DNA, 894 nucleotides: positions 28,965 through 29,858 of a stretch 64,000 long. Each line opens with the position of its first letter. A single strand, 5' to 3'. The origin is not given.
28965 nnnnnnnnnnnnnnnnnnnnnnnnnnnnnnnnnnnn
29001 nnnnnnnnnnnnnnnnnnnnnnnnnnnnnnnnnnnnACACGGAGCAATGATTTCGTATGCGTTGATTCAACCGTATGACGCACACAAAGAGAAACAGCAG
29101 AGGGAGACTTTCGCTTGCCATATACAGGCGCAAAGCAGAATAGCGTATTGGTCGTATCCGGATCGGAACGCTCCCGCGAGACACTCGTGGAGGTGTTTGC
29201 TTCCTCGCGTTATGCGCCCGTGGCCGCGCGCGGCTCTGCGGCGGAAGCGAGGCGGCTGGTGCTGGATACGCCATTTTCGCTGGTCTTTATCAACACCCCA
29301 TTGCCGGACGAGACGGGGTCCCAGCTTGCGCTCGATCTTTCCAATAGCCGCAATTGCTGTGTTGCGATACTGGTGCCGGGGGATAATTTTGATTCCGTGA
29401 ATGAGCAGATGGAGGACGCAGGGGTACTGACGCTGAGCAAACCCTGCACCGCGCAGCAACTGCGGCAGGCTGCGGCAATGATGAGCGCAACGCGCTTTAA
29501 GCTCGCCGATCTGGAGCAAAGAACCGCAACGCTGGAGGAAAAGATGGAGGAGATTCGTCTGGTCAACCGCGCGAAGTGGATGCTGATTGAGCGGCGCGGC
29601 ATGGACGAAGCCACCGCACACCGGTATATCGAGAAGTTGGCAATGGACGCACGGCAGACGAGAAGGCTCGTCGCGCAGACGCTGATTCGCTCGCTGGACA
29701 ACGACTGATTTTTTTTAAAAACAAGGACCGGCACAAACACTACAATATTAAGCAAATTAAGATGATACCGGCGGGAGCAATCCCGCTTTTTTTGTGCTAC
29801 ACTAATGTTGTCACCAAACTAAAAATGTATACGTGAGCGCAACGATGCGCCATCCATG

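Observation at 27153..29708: Divergent glnN-asnB and glnA units with matched promoters and leader terminators, plus an ANTAR regulator downstream of glnA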

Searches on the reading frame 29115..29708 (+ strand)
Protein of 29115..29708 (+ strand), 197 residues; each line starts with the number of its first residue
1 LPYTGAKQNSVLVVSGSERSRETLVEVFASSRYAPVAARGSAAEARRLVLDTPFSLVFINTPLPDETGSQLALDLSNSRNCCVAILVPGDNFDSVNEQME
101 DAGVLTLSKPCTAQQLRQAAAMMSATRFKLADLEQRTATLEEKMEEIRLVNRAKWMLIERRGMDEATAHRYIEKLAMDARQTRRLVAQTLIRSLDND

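Call 3: search_protein_families(library=pfam, proteins=[window:29115-29708:+])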
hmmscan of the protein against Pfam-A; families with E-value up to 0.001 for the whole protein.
window:29115-29708:+ (197 aa): 2 families
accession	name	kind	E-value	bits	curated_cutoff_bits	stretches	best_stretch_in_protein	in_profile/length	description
PF03861.19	ANTAR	-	3.9e-16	59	27.3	1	139-191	2-54/54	ANTAR domain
PF00072.30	Response_reg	-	1e-06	29.3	30.2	1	11-120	1-110/111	Response regulator receiver domain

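Call 6: find_homologous_proteins(query=window:29115-29708:+)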
Query window:29115-29708:+ (197 aa): 4291 proteins with E <= 0.001 among 5243 candidates; the best 120 are listed.
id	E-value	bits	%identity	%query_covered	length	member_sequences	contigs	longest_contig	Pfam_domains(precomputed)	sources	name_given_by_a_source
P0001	8.7e-115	398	94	100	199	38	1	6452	PF03861.20,PF00072.31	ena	-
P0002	1.5e-114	397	94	100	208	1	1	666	PF03861.20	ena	-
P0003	3.3e-114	396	94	100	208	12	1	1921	PF03861.20,PF00072.31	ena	-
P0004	4.3e-114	396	94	100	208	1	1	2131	PF03861.20,PF00072.31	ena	-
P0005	6.0e-114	396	94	100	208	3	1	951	PF03861.20,PF00072.31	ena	-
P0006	7.6e-114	395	94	100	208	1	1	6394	PF03861.20,PF00072.31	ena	-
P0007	1.6e-113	394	94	100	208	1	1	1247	PF03861.20,PF00072.31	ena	-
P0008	2.8e-109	380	89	100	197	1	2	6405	PF03861.20,PF00072.31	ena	-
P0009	8.6e-109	379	88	100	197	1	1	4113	PF03861.20,PF00072.31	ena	-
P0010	6.1e-108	376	88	100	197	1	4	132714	PF03861.20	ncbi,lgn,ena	-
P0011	2.3e-107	374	87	100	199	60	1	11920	PF03861.20,PF00072.31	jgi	jgi:AmiR/NasT family two-component response regulator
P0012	5.4e-107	373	86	100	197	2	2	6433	PF03861.20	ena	-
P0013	6.2e-107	373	90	98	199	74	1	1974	PF03861.20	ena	-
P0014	3.1e-106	370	90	97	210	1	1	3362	PF03861.20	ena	-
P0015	3.4e-106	370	90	97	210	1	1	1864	PF03861.20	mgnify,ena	mgnify:CR=1 FL=1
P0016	3.6e-106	370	86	100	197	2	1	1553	PF03861.20,PF00072.31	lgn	-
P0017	4.7e-106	370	90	97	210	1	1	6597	PF03861.20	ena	-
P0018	7.0e-106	369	86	100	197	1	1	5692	PF03861.20,PF00072.31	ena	-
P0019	8.2e-106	369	90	97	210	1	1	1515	PF03861.20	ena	-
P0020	1.6e-105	368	85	100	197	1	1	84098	PF03861.20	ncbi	-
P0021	1.8e-105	368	89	97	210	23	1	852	PF03861.20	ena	-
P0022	2.3e-105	368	87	100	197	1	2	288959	PF03861.20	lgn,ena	-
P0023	3.2e-105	367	85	100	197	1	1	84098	PF03861.20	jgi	-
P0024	6.4e-105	366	85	100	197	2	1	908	PF03861.20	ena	-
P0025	1.1e-104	365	85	100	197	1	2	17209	PF03861.20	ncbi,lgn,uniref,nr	ncbi:putative transcriptional regulatory protein pdtaR [bioreactor metagenome]|uniref:Putative trans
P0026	1.7e-104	365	86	100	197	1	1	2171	PF03861.20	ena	-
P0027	1.0e-103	362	85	99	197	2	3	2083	PF03861.20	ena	-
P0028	1.3e-103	362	87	100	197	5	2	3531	PF03861.20,PF00072.31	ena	-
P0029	2.5e-103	361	86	100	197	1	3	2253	PF03861.20,PF00072.31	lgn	-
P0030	3.1e-103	361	85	100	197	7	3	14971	PF03861.20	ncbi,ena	-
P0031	6.1e-103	360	86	100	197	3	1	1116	PF03861.20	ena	-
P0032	1.1e-102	359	86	100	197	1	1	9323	PF03861.20,PF00072.31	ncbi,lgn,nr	ncbi:MAG: hypothetical protein C0413_02415 [Clostridiales bacterium]|nr:hypothetical protein [Clostr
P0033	1.1e-102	359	86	100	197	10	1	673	PF03861.20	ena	-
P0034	1.3e-102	359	84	100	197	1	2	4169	PF03861.20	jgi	jgi:response regulator NasT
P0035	1.5e-102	358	85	99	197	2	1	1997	PF03861.20,PF00072.31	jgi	jgi:two-component system, response regulator PdtaR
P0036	2.2e-102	358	85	100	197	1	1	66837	PF03861.20,PF00072.31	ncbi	-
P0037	2.6e-102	358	86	100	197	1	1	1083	PF03861.20,PF00072.31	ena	-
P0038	3.7e-102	357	85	100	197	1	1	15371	PF03861.20,PF00072.31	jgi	jgi:response regulator NasT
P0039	4.7e-102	357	84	99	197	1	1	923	PF03861.20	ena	-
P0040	5.2e-102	357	85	100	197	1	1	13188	PF03861.20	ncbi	-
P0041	7.8e-102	356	90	94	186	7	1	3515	PF03861.20,PF00072.31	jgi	jgi:response regulator NasT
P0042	8.5e-102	356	85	100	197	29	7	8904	PF03861.20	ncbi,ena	-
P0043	1.4e-101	355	84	100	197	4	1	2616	PF03861.20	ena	-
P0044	2.9e-101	354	84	100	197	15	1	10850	PF03861.20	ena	-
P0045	3.4e-101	354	84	100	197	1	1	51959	PF03861.20,PF00072.31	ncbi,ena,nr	ncbi:MAG: ANTAR domain-containing protein [Clostridiales bacterium]|nr:ANTAR domain-containing prote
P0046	4.7e-101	354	84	100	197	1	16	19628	PF03861.20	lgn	-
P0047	1.7e-100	352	82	100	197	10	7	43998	PF03861.20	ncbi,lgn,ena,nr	ncbi:MAG: ANTAR domain-containing protein [Eubacteriales bacterium]|nr:ANTAR domain-containing prote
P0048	3.3e-100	351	84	100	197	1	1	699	PF03861.20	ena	-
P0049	5.2e-100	350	81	100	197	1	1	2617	PF03861.20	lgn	-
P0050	5.1e-98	344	81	99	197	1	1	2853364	PF03861.20,PF00072.31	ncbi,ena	-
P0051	8.7e-98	343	80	99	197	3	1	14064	PF03861.20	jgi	-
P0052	3.1e-97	341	82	100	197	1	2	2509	PF03861.20,PF00072.31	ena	-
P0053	1.0e-96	339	83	97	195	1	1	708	PF03861.20,PF00072.31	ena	-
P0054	2.7e-87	309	75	96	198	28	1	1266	PF03861.20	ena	-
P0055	9.9e-87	307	82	86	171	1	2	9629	PF03861.20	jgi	jgi:response regulator NasT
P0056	1.4e-86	306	76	96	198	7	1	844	PF03861.20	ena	-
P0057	2.1e-86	306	75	96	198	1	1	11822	PF03861.20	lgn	-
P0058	1.2e-85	303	74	96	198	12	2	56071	PF03861.20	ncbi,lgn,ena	-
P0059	2.5e-84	299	71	99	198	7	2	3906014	PF03861.20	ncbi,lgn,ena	-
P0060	4.4e-83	295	69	99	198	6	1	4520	PF03861.20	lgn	-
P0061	1.7e-81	290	68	99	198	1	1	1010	PF03861.20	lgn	-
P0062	2.4e-81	289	68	99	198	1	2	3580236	PF03861.20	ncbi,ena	-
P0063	6.2e-79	282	67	99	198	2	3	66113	PF03861.20,PF00072.31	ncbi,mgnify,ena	mgnify:FL=1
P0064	1.0e-74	268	90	70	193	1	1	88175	PF03861.20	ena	-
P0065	5.1e-74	266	78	80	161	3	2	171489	PF03861.20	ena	-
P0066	1.1e-71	258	83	73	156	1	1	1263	PF03861.20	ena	-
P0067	2.2e-68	247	81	72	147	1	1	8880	PF03861.20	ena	-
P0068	2.4e-64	234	58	98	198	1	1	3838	PF03861.20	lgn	-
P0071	1.9e-57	212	55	98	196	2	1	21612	PF03861.20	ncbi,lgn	-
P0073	1.4e-56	209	52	95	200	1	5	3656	PF03861.20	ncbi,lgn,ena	-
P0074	4.1e-51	191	51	96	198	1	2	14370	PF03861.20,PF00072.31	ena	-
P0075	2.5e-50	188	77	62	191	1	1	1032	PF03861.20,PF02699.21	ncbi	-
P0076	4.6e-49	184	48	95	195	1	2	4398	PF03861.20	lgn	-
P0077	1.1e-48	183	50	95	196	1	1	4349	PF03861.20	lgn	-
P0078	1.9e-48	182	48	99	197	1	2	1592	PF03861.20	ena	-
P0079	2.1e-48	182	51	94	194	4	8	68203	PF03861.20,PF00072.31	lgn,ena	-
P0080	1.3e-47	180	47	95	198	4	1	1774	PF03861.20,PF00072.31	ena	-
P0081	3.6e-47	178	49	95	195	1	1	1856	PF03861.20,PF00072.31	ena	-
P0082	3.8e-47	178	48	96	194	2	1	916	PF03861.20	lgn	-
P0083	4.7e-47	178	47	98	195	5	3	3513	PF03861.20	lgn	-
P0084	7.6e-47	177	47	92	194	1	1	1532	PF03861.20,PF00072.31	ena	-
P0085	9.4e-47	177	48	97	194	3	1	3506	PF03861.20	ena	-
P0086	1.2e-46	177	49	99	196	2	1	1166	PF03861.20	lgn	-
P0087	1.5e-46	176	47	93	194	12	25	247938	PF03861.20,PF00072.31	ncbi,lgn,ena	-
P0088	1.8e-46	176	49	92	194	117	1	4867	PF03861.20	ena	-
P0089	2.0e-46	176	47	92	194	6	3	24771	PF03861.20,PF00072.31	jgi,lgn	jgi:AmiR/NasT family two-component response regulator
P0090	4.4e-46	175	45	95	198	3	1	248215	PF03861.20,PF00072.31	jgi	jgi:AmiR/NasT family two-component response regulator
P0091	4.7e-46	175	47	97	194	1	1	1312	PF03861.20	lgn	-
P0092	7.7e-46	174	48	95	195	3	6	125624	PF03861.20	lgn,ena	-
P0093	8.6e-46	174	48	92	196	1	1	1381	PF03861.20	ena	-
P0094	8.8e-46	174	46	93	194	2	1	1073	PF03861.20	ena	-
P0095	1.1e-45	173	49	94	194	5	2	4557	PF03861.20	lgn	-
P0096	1.1e-45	173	45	99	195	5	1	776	PF03861.20,PF00072.31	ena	-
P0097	1.4e-45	173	45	96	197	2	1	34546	PF03861.20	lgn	-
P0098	1.6e-45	173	48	92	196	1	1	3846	PF03861.20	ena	-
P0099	1.7e-45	173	48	92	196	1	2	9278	PF03861.20,PF00072.31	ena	-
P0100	2.2e-45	172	48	92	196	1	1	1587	PF03861.20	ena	-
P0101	2.3e-45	172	48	92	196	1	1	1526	PF03861.20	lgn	-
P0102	2.9e-45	172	48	92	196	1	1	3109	PF03861.20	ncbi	-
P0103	3.0e-45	172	49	92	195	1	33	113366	PF03861.20,PF00072.31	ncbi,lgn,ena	-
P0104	3.1e-45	172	48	92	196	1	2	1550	PF03861.20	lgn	-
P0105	3.5e-45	172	46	92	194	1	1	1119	PF03861.20,PF00072.31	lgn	-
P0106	3.7e-45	172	45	95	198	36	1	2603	PF03861.20,PF00072.31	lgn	-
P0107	3.9e-45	172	48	94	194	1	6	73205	PF03861.20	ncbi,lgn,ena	-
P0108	4.3e-45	171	48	92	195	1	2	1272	PF03861.20,PF00072.31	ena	-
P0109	4.6e-45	171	45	94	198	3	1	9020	PF03861.20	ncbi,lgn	-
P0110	5.6e-45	171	48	92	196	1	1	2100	PF03861.20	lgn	-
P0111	5.7e-45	171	48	92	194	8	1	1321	PF03861.20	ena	-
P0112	5.8e-45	171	48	92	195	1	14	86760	PF03861.20,PF00072.31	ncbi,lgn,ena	-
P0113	6.0e-45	171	47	92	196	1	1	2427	PF03861.20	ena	-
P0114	6.7e-45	171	48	93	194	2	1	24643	PF03861.20,PF00072.31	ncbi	ncbi:MAG: ANTAR domain-containing response regulator [Oscillospiraceae bacterium]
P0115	6.9e-45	171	46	94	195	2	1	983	PF03861.20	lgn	-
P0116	7.0e-45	171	47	92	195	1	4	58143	PF03861.20,PF00072.31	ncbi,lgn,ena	-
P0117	7.1e-45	171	48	92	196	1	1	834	PF03861.20,PF00072.31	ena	-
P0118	7.1e-45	171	48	92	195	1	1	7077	PF03861.20,PF00072.31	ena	-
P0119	7.5e-45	171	48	92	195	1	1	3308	PF03861.20,PF00072.31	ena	-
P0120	7.8e-45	171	47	96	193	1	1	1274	PF03861.20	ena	-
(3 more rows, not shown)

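Call 11: find_related_loci(query=A1, collection=genome_contigs, flank=6000)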
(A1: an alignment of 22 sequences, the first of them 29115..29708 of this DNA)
Query A1 (197 aa) in genome_contigs; peptide patterns used: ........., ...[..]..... (x = any residue, [..] = any of these).
600 stretches matched a pattern (row limit reached: there are more); 595 encode a relative of the query (tblastn E <= 1e-3); the best 80 are kept; 80 distinct loci.
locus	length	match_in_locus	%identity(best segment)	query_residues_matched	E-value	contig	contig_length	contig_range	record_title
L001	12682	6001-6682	92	1-197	2e-122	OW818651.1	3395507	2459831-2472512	metagenome genome assembly, chromosome: 1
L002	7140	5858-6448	89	1-197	8e-119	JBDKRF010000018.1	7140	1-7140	MAG: Clostridiaceae bacterium isolate 5_bin.189 c_000000047648, whole genome shotgun sequence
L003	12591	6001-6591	88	1-197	2e-118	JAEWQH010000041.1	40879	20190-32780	MAG: Bacillota bacterium isolate OH_SBrB_17 k127_841678, whole genome shotgun sequence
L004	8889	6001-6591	86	1-197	2e-113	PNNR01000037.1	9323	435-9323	MAG: Clostridiales bacterium isolate SW.3.23 SW_1005091_9323, whole genome shotgun sequence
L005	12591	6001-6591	84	1-197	7e-112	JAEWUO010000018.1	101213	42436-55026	MAG: Bacillota bacterium isolate OH_SDB_26 k127_356183, whole genome shotgun sequence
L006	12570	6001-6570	75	7-196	1e-97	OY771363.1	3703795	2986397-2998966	MAG: Christensenellaceae bacterium isolate 38ba8450-c70d-4108-8ba4-09623ba0e347 genome assembly, chromosome: 1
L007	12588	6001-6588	70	1-196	3e-94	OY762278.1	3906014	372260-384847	MAG: Christensenellaceae bacterium isolate d7c23e02-40a4-4312-836d-43190f2e112a genome assembly, chromosome: 1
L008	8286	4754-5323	45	5-194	9e-55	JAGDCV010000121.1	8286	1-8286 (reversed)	MAG: Clostridiales bacterium isolate RGIG10351 Yak_Rumen.Co__c7475389, whole genome shotgun sequence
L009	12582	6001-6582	46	1-196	5e-53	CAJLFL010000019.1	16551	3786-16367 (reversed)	MAG TPA_asm: uncultured Clostridiales bacterium isolate ERR1430432-bin.57 genome assembly, contig: NODE_3506_length_1655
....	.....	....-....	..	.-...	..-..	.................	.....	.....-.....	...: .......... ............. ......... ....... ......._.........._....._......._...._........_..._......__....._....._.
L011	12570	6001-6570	45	5-192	3e-51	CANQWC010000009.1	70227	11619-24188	MAG: uncultured Clostridia bacterium isolate Lapin-013__bin13 genome assembly, contig: Lapin-013__NODE_206_length_70227_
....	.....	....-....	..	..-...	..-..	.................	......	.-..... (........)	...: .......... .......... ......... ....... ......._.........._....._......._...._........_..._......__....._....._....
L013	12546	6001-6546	47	10-191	1e-50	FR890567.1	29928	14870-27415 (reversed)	Clostridium sp. CAG:448 genomic scaffold, scf354, whole genome shotgun sequence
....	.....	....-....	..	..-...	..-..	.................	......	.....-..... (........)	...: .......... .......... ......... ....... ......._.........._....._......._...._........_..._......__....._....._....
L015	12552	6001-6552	46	10-193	7e-50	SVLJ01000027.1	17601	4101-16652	MAG: Oscillospiraceae bacterium isolate SIG484 NODE_57999_length_17601_cov_12.029015, whole genome shotgun sequence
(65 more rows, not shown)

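Call 24: search_solved_structures(query=window:29115-29708:+, max_evalue=0.01, show_alignments=3)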
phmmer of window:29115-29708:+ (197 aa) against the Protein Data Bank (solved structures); distinct sequences matched with E-value up to 0.01: 7.
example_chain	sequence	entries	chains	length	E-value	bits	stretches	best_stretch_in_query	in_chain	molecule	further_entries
1s8n_A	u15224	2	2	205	9.1e-17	64.5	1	10-194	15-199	putative antiterminator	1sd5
1qo0_D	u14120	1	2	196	6e-08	35.8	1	46-191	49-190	AMIR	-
4akk_A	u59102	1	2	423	0.00053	23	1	122-191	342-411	NITRATE REGULATORY PROTEIN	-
6wsh_A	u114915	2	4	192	0.0054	19.7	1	14-191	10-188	Response regulator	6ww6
1xhe_A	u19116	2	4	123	0.0066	19.4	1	11-116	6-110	Aerobic respiration control protein arcA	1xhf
6zxc_A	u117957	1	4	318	0.0071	19.3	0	8-144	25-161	Putative GGDEF/response regulator receiver domain protein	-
6zxm_A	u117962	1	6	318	0.0072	19.3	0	8-144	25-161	Putative GGDEF/response regulator receiver domain protein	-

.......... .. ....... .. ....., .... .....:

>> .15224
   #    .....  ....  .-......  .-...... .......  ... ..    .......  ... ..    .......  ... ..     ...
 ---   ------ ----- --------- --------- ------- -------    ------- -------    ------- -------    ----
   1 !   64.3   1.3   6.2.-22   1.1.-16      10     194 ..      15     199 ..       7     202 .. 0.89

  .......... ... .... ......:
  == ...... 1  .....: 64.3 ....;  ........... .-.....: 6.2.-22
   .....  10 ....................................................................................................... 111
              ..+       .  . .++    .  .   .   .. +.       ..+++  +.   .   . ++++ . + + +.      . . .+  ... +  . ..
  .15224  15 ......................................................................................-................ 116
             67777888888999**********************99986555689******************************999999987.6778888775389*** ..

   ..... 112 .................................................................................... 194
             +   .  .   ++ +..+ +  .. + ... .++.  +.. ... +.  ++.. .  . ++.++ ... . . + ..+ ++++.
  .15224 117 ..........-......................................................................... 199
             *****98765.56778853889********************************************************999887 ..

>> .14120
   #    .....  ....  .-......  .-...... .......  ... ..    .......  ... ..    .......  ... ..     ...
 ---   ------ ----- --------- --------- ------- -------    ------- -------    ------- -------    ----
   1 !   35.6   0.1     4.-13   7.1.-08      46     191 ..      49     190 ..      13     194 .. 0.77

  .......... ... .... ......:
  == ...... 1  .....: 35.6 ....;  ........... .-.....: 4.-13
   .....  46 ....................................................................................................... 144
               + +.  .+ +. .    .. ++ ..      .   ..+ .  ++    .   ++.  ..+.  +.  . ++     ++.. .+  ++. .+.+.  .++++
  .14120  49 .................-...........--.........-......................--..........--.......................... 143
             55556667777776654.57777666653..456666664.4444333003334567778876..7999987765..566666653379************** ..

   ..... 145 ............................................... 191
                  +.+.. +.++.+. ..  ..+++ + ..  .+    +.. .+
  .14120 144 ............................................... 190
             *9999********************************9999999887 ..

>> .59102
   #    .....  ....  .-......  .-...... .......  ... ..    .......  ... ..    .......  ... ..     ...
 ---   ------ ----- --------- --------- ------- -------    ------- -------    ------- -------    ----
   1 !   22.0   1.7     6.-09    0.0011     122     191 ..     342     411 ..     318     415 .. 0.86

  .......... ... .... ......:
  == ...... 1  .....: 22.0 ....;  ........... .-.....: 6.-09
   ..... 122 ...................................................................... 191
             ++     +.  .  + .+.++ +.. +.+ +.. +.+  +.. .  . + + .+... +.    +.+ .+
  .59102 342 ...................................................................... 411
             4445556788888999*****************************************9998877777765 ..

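Call 46: search_protein_families(library=ncbifam, proteins=[window:29115-29708:+])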
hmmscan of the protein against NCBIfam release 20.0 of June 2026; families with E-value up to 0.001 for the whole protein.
window:29115-29708:+ (197 aa): 1 family
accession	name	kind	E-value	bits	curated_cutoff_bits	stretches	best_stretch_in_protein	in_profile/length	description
NF047654.1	DiguCycDgcRLepto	equivalog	1.9e-05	23.7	500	1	8-145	2-139/295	diguanylate cyclase DgcR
